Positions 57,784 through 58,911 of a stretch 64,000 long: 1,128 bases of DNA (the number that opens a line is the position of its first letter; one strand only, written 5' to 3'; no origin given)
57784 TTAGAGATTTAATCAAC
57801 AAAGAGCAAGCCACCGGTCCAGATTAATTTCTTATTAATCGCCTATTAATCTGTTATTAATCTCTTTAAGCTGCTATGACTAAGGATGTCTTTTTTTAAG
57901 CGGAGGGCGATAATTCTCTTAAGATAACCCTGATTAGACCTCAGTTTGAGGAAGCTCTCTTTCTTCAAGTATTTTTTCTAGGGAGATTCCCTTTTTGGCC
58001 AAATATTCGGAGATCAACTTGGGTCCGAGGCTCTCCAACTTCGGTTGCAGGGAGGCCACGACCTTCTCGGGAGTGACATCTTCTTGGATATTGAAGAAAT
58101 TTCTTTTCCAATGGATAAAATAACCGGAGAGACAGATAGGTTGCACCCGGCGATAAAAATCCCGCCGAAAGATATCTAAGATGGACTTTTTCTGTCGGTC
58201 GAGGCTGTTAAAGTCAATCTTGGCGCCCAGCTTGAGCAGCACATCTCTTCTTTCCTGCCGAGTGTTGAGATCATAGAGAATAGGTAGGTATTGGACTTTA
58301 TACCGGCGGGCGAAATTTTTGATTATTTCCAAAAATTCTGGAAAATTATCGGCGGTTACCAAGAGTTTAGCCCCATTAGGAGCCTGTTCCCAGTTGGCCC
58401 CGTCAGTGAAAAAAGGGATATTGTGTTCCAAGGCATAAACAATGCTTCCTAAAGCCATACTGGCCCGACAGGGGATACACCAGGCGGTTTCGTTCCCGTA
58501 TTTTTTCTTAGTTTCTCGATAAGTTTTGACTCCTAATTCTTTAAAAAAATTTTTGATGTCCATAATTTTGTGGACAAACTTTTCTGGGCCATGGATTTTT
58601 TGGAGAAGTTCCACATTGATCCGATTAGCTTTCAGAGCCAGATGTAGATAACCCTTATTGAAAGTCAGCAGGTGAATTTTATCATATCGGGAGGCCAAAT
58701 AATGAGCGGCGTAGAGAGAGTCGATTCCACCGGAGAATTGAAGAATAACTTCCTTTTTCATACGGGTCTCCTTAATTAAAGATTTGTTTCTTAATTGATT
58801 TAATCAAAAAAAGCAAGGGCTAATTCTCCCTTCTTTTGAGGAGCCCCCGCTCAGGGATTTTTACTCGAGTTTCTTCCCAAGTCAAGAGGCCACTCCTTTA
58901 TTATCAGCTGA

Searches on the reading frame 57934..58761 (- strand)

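Call 80: search_protein_families(library=pfam, proteins=[window:57934-58761:-], max_evalue=0.05)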
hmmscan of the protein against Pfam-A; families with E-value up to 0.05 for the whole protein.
window:57934-58761:- (275 aa): 3 families
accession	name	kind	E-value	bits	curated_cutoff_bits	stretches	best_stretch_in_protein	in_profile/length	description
PF06508.19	QueC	-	0.00042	20.3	22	1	5-79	2-69/210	Queuosine biosynthesis protein QueC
PF02568.20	ThiI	-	0.021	14.9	20.5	1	4-80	5-83/197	Thiamine biosynthesis protein (ThiI)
PF24167.1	DUF7411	-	0.038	14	28.7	0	4-45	2-42/194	Family of unknown function (DUF7411)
